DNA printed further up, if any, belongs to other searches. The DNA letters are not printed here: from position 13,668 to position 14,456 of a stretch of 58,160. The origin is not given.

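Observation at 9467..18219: Translationally coupled four-gene operon with two helicases, two nuclease folds, a coiled-coil protein and an EVE/PUA-like reader: best candidate for an undescribed defence system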

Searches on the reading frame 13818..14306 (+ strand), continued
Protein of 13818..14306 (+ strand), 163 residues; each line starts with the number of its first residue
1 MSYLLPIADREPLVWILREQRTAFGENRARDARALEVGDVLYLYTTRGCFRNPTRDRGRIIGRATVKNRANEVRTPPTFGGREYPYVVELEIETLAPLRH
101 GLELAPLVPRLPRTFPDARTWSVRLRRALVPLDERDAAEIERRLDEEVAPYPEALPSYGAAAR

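Call 31: search_protein_families(library=padloc, proteins=[L013:6102-9995:+, L013:10474-13770:+, L016:2-3295:+, L016:3238-6102:+, L016:6105-9986:+, L016:10480-12648:+, L016:12664-16389:+, L016:16453-19209:+, L051:10493-12406:+, L004:8692-9564:+], max_evalue=0.00001)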
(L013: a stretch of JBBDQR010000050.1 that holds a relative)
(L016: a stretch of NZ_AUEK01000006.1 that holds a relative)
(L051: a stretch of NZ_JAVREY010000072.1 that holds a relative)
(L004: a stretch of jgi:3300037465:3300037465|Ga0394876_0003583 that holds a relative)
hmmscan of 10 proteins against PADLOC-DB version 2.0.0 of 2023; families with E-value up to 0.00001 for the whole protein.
L013:6102-9995:+ (1298 aa): 28 families (the best 25 are shown)
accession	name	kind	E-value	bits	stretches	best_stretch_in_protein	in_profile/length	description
PDLC03620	REase_MTase_IIG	-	4.4e-157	522.9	1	105-1293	135-1369/1378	Type IIG restriction enzyme-methyltransferase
PDLC02643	DrmMI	-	3e-70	235.4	2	493-818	537-879/1347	DrmMI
PDLC03613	REase_MTase_IIG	-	1.3e-61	206.5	2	198-680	145-614/1250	Type IIG restriction enzyme-methyltransferase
PDLC02638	DrmMI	-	1.2e-57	193.8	2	495-844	538-909/935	DrmMI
PDLC03622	REase_MTase_IIG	-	1.3e-40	136.7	2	495-688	445-651/1524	Type IIG restriction enzyme-methyltransferase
PDLC03618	REase_MTase_IIG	-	3.1e-40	135.4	1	499-821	536-879/1429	Type IIG restriction enzyme-methyltransferase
PDLC02644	DrmMI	-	3.5e-40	135.8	2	497-727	51-269/988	DrmMI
PDLC02645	DrmMI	-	2.5e-35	119.9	1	506-712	543-729/772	DrmMI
PDLC03611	REase_MTase_IIG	-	1.1e-33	113.9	2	498-682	503-655/1532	Type IIG restriction enzyme-methyltransferase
PDLC02639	DrmMI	-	9.4e-32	108.1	1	496-751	235-458/803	DrmMI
PDLC03614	REase_MTase_IIG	-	2.9e-29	99.4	2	498-681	514-681/1584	Type IIG restriction enzyme-methyltransferase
PDLC02646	DrmMI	-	2.8e-23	80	2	626-682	43-99/792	DrmMI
PDLC03629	REase_MTase_IIG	-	2.4e-21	73.3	1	508-695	377-547/1182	Type IIG restriction enzyme-methyltransferase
PDLC03609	REase_MTase_IIG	-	5.9e-20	68.7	1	554-679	431-532/1066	Type IIG restriction enzyme-methyltransferase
PDLC03612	REase_MTase_IIG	-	1.7e-15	54.3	1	513-580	448-530/1247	Type IIG restriction enzyme-methyltransferase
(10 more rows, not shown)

L013:10474-13770:+ (1099 aa): 24 families
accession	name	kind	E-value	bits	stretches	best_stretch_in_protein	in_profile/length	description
PDLC01075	C3a139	-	2.8e-57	192.8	1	115-822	87-774/948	HKD+Snf2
PDLC02623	DrmD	-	2e-31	106.6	1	731-815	581-661/1040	DrmD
PDLC02621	DrmD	-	5.9e-31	105.5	1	518-844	383-695/1040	DrmD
PDLC02619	DrmD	-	2.2e-21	73.8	1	727-776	487-536/872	DrmD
PDLC00659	HmaA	-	4e-20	69.3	1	603-810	455-642/1176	SNF2 helicase / DEAD-box helicase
PDLC02193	PLD_Helicase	-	7.9e-20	68.6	1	614-775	648-799/905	-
PDLC02843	DpdE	-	5e-18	62.4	2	731-775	620-666/1091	DpdE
PDLC02572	DrmA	-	1.5e-17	60.8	1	523-821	385-671/1043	DrmA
PDLC02633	DrmD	-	6.7e-17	58.7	1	538-805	405-658/839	DrmD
PDLC02500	BrxHI|BrxHII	-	2.7e-16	57.3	1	717-776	517-576/933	BrxHI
PDLC02853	DpdE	-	4.3e-14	49.5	1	634-775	467-600/985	DpdE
PDLC02840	DpdE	-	7.6e-13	45.6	1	728-775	607-656/1091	DpdE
PDLC04556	PDC-M27C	-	8.5e-13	45.5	1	349-428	188-273/892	-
PDLC02632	DrmD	-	3.3e-12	43.7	1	624-794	488-643/662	DrmD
PDLC02504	BrxHI|BrxHII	-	1.3e-11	41.2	1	727-775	534-583/971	BrxHII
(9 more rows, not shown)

L016:2-3295:+ (1098 aa): 18 families
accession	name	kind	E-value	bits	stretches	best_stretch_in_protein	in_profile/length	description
PDLC00037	DruE3|DruE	-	6.1e-55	184.7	2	320-729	1025-1432/2055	SNF2 family N-terminal domain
PDLC00013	DruE1|DruE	-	2.5e-53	179.4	2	326-732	1043-1445/1776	SNF2 family N-terminal domain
PDLC00015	DruE2|DruE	-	6.6e-46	154.7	2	327-460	1134-1279/1887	SNF2 family N-terminal domain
PDLC00014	DruE2|DruE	-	1.5e-45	153.3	3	356-458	1204-1306/1928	SNF2 family N-terminal domain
PDLC00035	DruE3|DruE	-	1.7e-37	126.8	1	315-545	1023-1252/1460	SNF2 family N-terminal domain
PDLC00051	DruE4|DruE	-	6.1e-35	118.1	2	326-461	1088-1234/1829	SNF2 family N-terminal domain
PDLC00036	DruE3|DruE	-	2.1e-30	102.6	1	327-451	1025-1149/2023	SNF2 family N-terminal domain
PDLC02569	DrmA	-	3.1e-11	39.8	1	338-418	815-895/1095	DrmA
PDLC02503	BrxHI|BrxHII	-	8.6e-10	35.5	1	331-396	278-343/698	BrxHI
PDLC03928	PsyrT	-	2.5e-09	34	1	324-419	264-359/689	-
PDLC02864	DpdF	-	1.5e-08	31.9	1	323-466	256-390/610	DpdF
PDLC02570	DrmA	-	1.6e-07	28.1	1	322-418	553-647/851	DrmA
PDLC02870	DpdF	-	2.7e-07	27.5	1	325-401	250-326/534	DpdF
PDLC03960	SngC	-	5.7e-07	26.7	1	313-406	278-373/720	-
PDLC02861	DpdF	-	1.2e-06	25.1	1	323-404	261-342/611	DpdF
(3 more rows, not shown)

L016:3238-6102:+ (955 aa): 35 families (the best 25 are shown)
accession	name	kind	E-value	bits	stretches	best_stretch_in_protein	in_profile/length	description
PDLC02853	DpdE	-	9e-256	849.4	1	20-953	3-973/985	DpdE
PDLC02621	DrmD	-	5.2e-80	267.9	1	104-710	115-743/1040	DrmD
PDLC02500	BrxHI|BrxHII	-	8.4e-59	198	1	113-634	89-612/933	BrxHI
PDLC00659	HmaA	-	6.6e-53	177.9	2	83-421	73-404/1176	SNF2 helicase / DEAD-box helicase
PDLC02572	DrmA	-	2.5e-52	176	1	74-654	76-684/1043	DrmA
PDLC02504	BrxHI|BrxHII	-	5.4e-52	174.9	1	84-765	79-742/971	BrxHII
PDLC02633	DrmD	-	3.1e-49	165.7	1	106-632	117-675/839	DrmD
PDLC02623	DrmD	-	3e-47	159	2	354-632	409-661/1040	DrmD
PDLC02632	DrmD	-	8.6e-47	158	1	76-602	83-633/662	DrmD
PDLC02843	DpdE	-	3.9e-39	132.3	2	110-300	154-316/1091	DpdE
PDLC02840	DpdE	-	4.1e-36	122.7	2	129-299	173-320/1091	DpdE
PDLC02620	DrmD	-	5.9e-33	111.9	2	106-300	91-286/1060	DrmD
PDLC02634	DrmD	-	7.1e-33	111.4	2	116-298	93-273/900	DrmD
PDLC02619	DrmD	-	4e-31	106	2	104-282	22-194/872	DrmD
PDLC02846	DpdE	-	9.9e-31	104.4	2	113-299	161-340/1034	DpdE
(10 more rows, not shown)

L016:6105-9986:+ (1294 aa): 30 families (the best 25 are shown)
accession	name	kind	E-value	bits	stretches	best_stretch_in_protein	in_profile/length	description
PDLC02643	DrmMI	-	3.5e-61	205.4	2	440-753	543-879/1347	DrmMI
PDLC02638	DrmMI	-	2e-43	146.7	1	441-754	543-883/935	DrmMI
PDLC03613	REase_MTase_IIG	-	1.1e-39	133.9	2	715-1019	718-1016/1250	Type IIG restriction enzyme-methyltransferase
PDLC03622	REase_MTase_IIG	-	1e-36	123.8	3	528-586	586-645/1524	Type IIG restriction enzyme-methyltransferase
PDLC03620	REase_MTase_IIG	-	3.9e-35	118.8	2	444-586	551-727/1378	Type IIG restriction enzyme-methyltransferase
PDLC03611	REase_MTase_IIG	-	4.2e-30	102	2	445-592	510-661/1532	Type IIG restriction enzyme-methyltransferase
PDLC02644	DrmMI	-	5.3e-26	88.8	1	441-585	54-229/988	DrmMI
PDLC03614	REase_MTase_IIG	-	7.8e-26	88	2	711-862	916-1069/1584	Type IIG restriction enzyme-methyltransferase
PDLC03618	REase_MTase_IIG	-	4.4e-25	85.2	1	441-757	538-880/1429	Type IIG restriction enzyme-methyltransferase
PDLC02646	DrmMI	-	7.3e-25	85.2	1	505-586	19-99/792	DrmMI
PDLC02645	DrmMI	-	3.1e-23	79.9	2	533-587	661-715/772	DrmMI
PDLC03629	REase_MTase_IIG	-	6e-23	78.6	1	481-596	427-545/1182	Type IIG restriction enzyme-methyltransferase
PDLC02639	DrmMI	-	6.9e-20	68.9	1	451-618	249-420/803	DrmMI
PDLC03604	REase_MTase_IIG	-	4.6e-17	59.3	1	406-576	314-495/1011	Type IIG restriction enzyme-methyltransferase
PDLC03609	REase_MTase_IIG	-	2.2e-16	56.8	1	486-584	433-533/1066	Type IIG restriction enzyme-methyltransferase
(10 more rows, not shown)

L016:10480-12648:+ (723 aa): 19 families
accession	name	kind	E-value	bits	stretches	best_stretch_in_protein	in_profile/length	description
PDLC00117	GajB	-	1.6e-21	74.5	2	630-705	509-576/604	UrvD helicase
PDLC00132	GajB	-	4.2e-19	66.6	1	415-539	168-302/625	UrvD helicase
PDLC01087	C3a187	-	5.4e-18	63.1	1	455-701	319-541/559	NERD+UvrD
PDLC00104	GajB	-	3.5e-17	60.4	1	252-344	4-96/574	UrvD helicase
PDLC00114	GajB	-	4.1e-16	56.7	1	250-499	6-258/635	UrvD helicase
PDLC03802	RTasHel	-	8.5e-16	55.9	1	448-603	185-322/675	DRT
PDLC00123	GajB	-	4.1e-11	40.2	1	598-703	404-507/540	UrvD helicase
PDLC00141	GajB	-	4.5e-10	36.5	0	611-705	480-564/572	UrvD helicase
PDLC00112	GajB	-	7.4e-10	36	0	420-498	167-252/581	UrvD helicase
PDLC00103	GajB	-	2.9e-09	34.4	0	621-701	508-574/612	UrvD helicase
PDLC00127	GajB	-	6.5e-09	32.8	0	420-499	160-246/594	UrvD helicase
PDLC00130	GajB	-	3.6e-08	30.1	0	437-498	187-247/589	UrvD helicase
PDLC00136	GajB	-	3.6e-07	27.4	0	454-525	205-278/570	UrvD helicase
PDLC00135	GajB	-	4.7e-07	27.1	0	449-530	163-246/603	UrvD helicase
PDLC00129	GajB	-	5.2e-07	26.6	1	454-498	225-267/594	UrvD helicase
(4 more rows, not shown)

L016:12664-16389:+ (1242 aa): 10 families
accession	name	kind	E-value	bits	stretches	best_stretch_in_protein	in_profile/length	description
PDLC05065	PDC-S68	-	0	1516.1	1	3-1241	3-1219/1221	-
PDLC05066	PDC-S68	-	2.5e-151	504.1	1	6-1199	3-1175/1202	-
PDLC05064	PDC-S68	-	2.1e-113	378.2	2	599-1203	682-1228/1273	-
PDLC01734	typeIV_RecD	-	5.2e-40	135.4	2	606-754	343-489/763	RecD_0_IVD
PDLC01148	RecD_like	-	1.3e-31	107.6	2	605-751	316-455/719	RecD/Tra ATPase fused to N-terminal HHH domain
PDLC05035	PDC-S53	-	3.7e-21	72.9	2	603-747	495-624/900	-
PDLC04476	PDC-M16A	-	1.4e-17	61.3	1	618-714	26-131/691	-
PDLC04475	PDC-M16A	-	1.1e-15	55.3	1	616-714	30-138/721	-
PDLC04472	PDC-M16A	-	9e-15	52.1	0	1021-1068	647-697/930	-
PDLC04474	PDC-M16A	-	7.2e-09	32.6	0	611-715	231-338/917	-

L016:16453-19209:+ (919 aa): 14 families
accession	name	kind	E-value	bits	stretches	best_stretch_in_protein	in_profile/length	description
PDLC00104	GajB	-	8.1e-13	45.9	0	215-238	15-38/574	UrvD helicase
PDLC01087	C3a187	-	4.8e-11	40.2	0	477-565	318-404/559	NERD+UvrD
PDLC04173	GajB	-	1.7e-10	38.5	1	652-696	426-465/471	-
PDLC00132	GajB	-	3.7e-09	33.8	1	465-563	201-301/625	UrvD helicase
PDLC00106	GajB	-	7.2e-08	29.4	0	464-560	191-287/577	UrvD helicase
PDLC00114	GajB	-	1.8e-07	28.2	0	464-561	201-299/635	UrvD helicase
PDLC00129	GajB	-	1.8e-07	28.2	1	466-562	212-310/594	UrvD helicase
PDLC03802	RTasHel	-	1.9e-07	28.3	0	475-561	189-273/675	DRT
PDLC00117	GajB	-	3.2e-07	27.2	0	215-242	27-54/604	UrvD helicase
PDLC00144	GajB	-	7.1e-07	26.2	0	642-691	466-518/559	UrvD helicase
PDLC00103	GajB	-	1.1e-06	25.9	0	642-693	519-576/612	UrvD helicase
PDLC00123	GajB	-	4.9e-06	23.4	0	437-561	135-259/540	UrvD helicase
PDLC00141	GajB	-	6.6e-06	22.7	0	215-240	15-40/572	UrvD helicase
PDLC00120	GajB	-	7e-06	23.4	0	643-693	372-431/458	UrvD helicase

L051:10493-12406:+ (638 aa): 8 families
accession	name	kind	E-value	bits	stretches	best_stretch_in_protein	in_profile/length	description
PDLC04151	HEC-05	-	9.1e-211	699.7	1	23-607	17-595/600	-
PDLC04150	HEC-05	-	1.1e-119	398.9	1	27-605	3-581/583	-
PDLC04152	HEC-05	-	3.8e-77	258.1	1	38-570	13-526/566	-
PDLC04153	HEC-05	-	1.4e-61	206.5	2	235-594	233-597/621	-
PDLC04709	PDC-M55C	-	2e-19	67.7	1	35-132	18-103/554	-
PDLC03877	NsnA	-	2e-07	28.6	0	29-82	48-103/385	-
PDLC02792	SspE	-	4.1e-06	23.4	0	48-133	26-104/771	SspE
PDLC04027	PD-T4-2_A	-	4.2e-06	24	0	47-78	54-85/363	-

L004:8692-9564:+ (291 aa): 0 families

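Call 32: fold_search(model_id=the predicted structure, library=pdb)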
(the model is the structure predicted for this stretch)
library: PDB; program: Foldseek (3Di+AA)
matches with E <= 10: 310; with E <= 0.001: 17
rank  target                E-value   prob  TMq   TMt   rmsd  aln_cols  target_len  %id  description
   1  2hd9                  6.1e-08  1.00  0.72  0.80   3.4       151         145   18  Crystal structure of PH1033 from Pyrococcus horikoshii OT3 (released 2006-12-20)
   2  1wmm                  1.3e-07  1.00  0.72  0.81   3.5       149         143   20  Crystal structure of PH1033 from Pyrococcus horikoshii Ot3 (released 2005-08-23)
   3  2p5d                  7.5e-07  1.00  0.69  0.77   3.4       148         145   19  Crystal structure of MJECL36 from Methanocaldococcus jannaschii DSM 2661 (released 2007-09-18)
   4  6yex_B                6.8e-05  1.00  0.50  0.28   3.4       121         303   11  VcaM4I restriction endonuclease in the absence of DNA (released 2020-12-16)
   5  2ar1                  8.3e-05  1.00  0.58  0.60   5.8       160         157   19  Structure of Hypothetical protein from Leishmania major (released 2005-08-30)
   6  5zuu_A                1.4e-04  1.00  0.62  0.63   4.9       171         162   15  Crystal structure of AtCPSF30 YTH domain in complex with 10mer m6A-modified RNA (released 2019-05-15)
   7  2gbs_MODEL_1_A        2.4e-04  1.00  0.55  0.61   5.4       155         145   17  NMR structure of Rpa0253 from Rhodopseudomonas palustris. Northeast structural genomics consortium target RpR3 (released 2006-04-11)
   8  2eve                  3.5e-04  1.00  0.59  0.63   4.4       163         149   13  X-Ray Crystal Structure of Protein PSPTO5229 from Pseudomonas syringae. Northeast Structural Genomics Consortium Target  (released 2005-11-08)
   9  1zce                  4.9e-04  1.00  0.53  0.58   5.4       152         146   13  X-Ray Crystal Structure of Protein Atu2648 from Agrobacterium tumefaciens. Northeast Structural Genomics Consortium Targ (released 2005-04-19)
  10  5j3e_B                5.3e-04  1.00  0.57  0.55   6.3       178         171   12  Crystal Structure of Human THYN1 protein in complex with 5-methylcytosine containing DNA (released 2016-04-20)
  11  6yex_A                5.6e-04  1.00  0.51  0.28   3.2       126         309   10  VcaM4I restriction endonuclease in the absence of DNA (released 2020-12-16)
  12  2g2x_A                5.6e-04  1.00  0.51  0.55   6.3       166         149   15  X-Ray Crystal Structure Protein Q88CH6 from Pseudomonas putida. Northeast Structural Genomics Consortium Target PpR72. (released 2006-03-14)
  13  7z8p_A                6.9e-04  1.00  0.42  0.46   3.0        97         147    7  Crystal structure of YTHDF2 with compound ZA_166 (released 2022-03-30)
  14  5j3e_A                8.4e-04  1.00  0.57  0.55   6.1       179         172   12  Crystal Structure of Human THYN1 protein in complex with 5-methylcytosine containing DNA (released 2016-04-20)
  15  4rdn_B                8.9e-04  1.00  0.43  0.46   3.0        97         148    7  Structure of YTH-YTHDF2 in complex with m6A (released 2014-12-24)
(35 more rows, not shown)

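Call 51: search_protein_families(library=pfam, proteins=[L004:8692-9564:+], max_evalue=0.01)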
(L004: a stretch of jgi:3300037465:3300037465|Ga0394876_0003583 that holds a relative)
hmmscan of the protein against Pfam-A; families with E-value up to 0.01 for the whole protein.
L004:8692-9564:+ (291 aa): 0 families

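Call 75: search_protein_families(library=pfam, alignment_id=A5, max_evalue=0.00001)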
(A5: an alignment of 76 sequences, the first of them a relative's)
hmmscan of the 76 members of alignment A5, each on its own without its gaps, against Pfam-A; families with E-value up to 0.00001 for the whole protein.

A. member 1, L011:8892-9995:+ (368 aa): 1 family
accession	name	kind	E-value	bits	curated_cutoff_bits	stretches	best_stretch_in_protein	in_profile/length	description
PF10117.15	McrBC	-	2.5e-48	165.1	23.9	1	12-312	2-318/318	McrBC 5-methylcytosine restriction system component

B. families by the number of members that match (of 76 scanned): 53 families (the first 25 are shown)
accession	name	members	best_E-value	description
PF02463.25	SMC_N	8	3.1e-15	RecF/RecN/SMC N terminal domain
PF13304.12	AAA_21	8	2e-12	AAA domain, putative AbiEii toxin, Type IV TA system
PF13476.12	AAA_23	8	1.8e-09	AAA domain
PF07669.17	Eco57I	6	2.1e-30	Eco57I restriction-modification methylase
PF18755.6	RAMA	6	1.6e-11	Restriction Enzyme Adenine Methylase Associated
PF02384.22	N6_Mtase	5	1.5e-13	N-6 DNA Methylase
PF20473.4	MmeI_Mtase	5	1.5e-09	MmeI, DNA-methyltransferase domain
PF07728.20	AAA_5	4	1.5e-16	AAA domain (dynein-related subfamily)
PF10117.15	McrBC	2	2e-56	McrBC 5-methylcytosine restriction system component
PF19054.6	DUF5753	2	3.8e-48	Domain of unknown function (DUF5753)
PF13245.12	AAA_19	2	6e-19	AAA domain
PF04326.19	SLFN_AlbA_2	2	5.5e-17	Schlafen, AlbA_2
PF13560.12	HTH_31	2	8.5e-16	Helix-turn-helix domain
PF00589.27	Phage_integrase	2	2.6e-13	Phage integrase family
PF13538.12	UvrD_C_2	2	9.6e-12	UvrD-like helicase C-terminal domain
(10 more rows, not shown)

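Call 76: search_protein_families(library=pfam, alignment_id=A6, max_evalue=0.00001)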
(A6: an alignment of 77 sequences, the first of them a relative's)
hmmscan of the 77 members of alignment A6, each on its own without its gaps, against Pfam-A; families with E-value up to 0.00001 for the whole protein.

A. member 1, L011:10486-10767:+ (94 aa): 0 families

B. families by the number of members that match (of 77 scanned): 43 families (the first 25 are shown)
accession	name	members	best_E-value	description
PF00069.31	Pkinase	11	1.8e-44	Protein kinase domain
PF07714.23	PK_Tyr_Ser-Thr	11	3e-31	Protein tyrosine and serine/threonine kinase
PF01636.29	APH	6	6.8e-11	Phosphotransferase enzyme family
PF19054.6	DUF5753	5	9.5e-55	Domain of unknown function (DUF5753)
PF04264.18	YceI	5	6.9e-40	YceI-like domain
PF03235.19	GmrSD_N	5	4.1e-27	GmrSD restriction endonuclease, N-terminal domain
PF13245.12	AAA_19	5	5.4e-21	AAA domain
PF13620.12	CarboxypepD_reg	5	3.2e-12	Carboxypeptidase regulatory-like domain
PF13560.12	HTH_31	4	3.9e-14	Helix-turn-helix domain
PF13538.12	UvrD_C_2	4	1.1e-11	UvrD-like helicase C-terminal domain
PF13424.12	TPR_12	4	3.8e-11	Tetratricopeptide repeat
PF03109.22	ABC1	4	1.8e-07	ABC1 atypical kinase-like domain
PF13604.12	AAA_30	3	1e-30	AAA domain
PF00580.27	UvrD-helicase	3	6.3e-27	UvrD/REP helicase N-terminal domain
PF13361.12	UvrD_C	3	4.3e-19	UvrD-like helicase C-terminal domain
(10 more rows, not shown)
